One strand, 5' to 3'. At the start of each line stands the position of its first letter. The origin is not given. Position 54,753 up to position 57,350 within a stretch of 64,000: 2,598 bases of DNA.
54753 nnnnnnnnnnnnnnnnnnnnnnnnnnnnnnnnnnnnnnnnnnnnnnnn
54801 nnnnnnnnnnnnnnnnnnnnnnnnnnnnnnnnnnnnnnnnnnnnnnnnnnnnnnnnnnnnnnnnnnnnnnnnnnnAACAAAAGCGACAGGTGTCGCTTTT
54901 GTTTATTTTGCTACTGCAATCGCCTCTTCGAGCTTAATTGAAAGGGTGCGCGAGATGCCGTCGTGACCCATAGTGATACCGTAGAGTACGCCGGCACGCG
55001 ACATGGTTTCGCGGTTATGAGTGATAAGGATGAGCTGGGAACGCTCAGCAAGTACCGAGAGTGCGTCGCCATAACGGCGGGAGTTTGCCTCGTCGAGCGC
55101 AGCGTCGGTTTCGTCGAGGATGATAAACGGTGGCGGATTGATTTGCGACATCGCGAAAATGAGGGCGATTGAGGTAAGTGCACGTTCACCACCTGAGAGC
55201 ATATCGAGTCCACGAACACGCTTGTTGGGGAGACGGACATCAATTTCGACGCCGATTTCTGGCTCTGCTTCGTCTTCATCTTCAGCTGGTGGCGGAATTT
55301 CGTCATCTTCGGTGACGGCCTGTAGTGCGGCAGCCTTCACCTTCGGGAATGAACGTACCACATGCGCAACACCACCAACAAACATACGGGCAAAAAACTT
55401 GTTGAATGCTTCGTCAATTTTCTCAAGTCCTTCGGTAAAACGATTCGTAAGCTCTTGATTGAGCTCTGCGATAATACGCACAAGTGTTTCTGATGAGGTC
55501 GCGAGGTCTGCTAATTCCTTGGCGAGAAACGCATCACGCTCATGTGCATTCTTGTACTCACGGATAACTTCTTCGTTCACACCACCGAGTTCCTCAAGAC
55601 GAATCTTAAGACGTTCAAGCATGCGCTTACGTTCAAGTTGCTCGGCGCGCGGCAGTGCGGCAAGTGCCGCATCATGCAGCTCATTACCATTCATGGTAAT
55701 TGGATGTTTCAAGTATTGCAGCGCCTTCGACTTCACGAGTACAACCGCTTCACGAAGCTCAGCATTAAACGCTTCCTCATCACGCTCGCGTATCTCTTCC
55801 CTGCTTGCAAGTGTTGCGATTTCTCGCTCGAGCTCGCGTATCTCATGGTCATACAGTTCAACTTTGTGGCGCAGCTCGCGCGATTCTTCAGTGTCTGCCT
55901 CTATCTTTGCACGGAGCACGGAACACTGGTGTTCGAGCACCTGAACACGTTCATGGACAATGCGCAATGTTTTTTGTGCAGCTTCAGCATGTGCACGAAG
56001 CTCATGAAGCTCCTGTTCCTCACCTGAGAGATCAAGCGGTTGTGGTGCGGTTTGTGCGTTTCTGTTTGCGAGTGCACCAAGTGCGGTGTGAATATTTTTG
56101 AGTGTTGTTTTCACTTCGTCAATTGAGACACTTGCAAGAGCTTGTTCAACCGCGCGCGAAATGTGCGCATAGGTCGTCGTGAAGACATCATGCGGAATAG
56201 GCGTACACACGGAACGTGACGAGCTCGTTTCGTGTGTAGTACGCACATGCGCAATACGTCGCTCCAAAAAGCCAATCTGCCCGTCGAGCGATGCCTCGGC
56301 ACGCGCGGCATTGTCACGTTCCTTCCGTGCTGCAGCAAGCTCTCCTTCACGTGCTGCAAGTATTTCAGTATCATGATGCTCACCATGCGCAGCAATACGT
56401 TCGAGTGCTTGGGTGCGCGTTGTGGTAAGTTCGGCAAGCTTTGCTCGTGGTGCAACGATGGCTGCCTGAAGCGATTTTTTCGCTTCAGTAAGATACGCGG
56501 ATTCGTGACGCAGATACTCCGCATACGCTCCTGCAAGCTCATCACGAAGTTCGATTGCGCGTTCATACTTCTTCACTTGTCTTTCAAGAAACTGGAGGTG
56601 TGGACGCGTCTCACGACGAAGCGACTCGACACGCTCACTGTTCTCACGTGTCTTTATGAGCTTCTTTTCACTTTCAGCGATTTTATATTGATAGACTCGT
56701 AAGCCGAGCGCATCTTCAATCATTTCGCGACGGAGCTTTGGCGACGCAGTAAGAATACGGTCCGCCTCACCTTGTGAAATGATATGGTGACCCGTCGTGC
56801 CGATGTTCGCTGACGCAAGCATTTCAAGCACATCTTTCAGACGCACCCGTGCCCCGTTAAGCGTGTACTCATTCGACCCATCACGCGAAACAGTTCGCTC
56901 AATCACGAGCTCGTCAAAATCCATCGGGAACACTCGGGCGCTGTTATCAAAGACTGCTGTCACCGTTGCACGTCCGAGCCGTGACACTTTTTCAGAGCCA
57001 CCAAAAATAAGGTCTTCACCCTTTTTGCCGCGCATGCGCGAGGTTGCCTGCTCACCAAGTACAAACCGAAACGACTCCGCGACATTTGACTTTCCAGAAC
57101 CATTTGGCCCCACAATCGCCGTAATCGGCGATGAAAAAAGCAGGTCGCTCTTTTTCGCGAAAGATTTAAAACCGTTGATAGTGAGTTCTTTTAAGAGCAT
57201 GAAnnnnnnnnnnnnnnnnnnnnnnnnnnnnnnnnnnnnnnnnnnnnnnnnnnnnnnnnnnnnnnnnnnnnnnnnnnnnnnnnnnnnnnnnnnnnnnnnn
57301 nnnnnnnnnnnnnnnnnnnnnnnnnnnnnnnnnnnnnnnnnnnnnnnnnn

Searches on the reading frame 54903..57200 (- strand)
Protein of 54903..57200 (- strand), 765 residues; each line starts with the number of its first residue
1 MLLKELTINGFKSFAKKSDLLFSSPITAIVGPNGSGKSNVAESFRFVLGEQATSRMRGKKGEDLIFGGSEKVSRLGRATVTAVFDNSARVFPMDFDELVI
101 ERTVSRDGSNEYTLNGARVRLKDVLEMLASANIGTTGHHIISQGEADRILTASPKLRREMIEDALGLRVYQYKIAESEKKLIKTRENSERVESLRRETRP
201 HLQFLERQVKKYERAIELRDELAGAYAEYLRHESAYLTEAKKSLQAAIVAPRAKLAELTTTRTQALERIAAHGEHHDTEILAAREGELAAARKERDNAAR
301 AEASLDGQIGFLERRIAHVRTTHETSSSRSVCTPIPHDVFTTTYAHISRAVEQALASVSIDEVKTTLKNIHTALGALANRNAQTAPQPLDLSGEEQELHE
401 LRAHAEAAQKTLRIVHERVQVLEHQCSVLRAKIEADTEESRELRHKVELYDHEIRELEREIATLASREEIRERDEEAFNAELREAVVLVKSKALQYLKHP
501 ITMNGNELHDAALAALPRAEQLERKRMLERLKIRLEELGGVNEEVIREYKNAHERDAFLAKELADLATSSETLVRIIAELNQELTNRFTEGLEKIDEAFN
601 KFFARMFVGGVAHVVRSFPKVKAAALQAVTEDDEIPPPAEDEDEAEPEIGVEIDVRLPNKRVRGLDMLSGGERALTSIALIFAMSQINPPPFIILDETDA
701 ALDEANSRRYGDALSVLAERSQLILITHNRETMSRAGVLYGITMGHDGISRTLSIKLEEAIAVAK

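Call 20: find_encoding_contigs(protein=window:54903-57200:-, flank=10000, max_places=1)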
Protein window:54903-57200:- (765 aa): 13 contigs read that carry it; 1 place shown.
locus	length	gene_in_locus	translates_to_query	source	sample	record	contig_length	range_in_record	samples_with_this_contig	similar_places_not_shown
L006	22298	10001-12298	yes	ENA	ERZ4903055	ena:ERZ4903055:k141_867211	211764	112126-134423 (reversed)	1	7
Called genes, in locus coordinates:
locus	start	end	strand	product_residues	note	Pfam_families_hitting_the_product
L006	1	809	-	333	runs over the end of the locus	PF00294:PfkB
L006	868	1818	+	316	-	PF01988:VIT1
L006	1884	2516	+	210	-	-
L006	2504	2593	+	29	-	-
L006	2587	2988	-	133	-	PF13473:Cupredoxin_1 (weak)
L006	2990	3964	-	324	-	PF00403:HMA (weak), PF13386:DsbD_2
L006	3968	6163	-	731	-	PF00403:HMA, PF00122:E1-E2_ATPase, PF00702:Hydrolase, PF08282:Hydrolase_3 (faint)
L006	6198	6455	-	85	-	PF02583:Trns_repr_metal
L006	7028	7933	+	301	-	PF01029:NusB, PF00293:NUDIX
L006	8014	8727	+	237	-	PF22935:RM44_endonuclase, PF14622:Ribonucleas_3_3, PF00636:Ribonuclease_3, PF00035:dsrm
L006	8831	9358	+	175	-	PF07963:N_methyl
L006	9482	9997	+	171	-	PF07963:N_methyl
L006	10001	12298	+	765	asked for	PF00005:ABC_tran (faint), PF02463:SMC_N, PF13175:AAA_15, PF13476:AAA_23, PF13304:AAA_21 (weak)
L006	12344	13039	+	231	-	-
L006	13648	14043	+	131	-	-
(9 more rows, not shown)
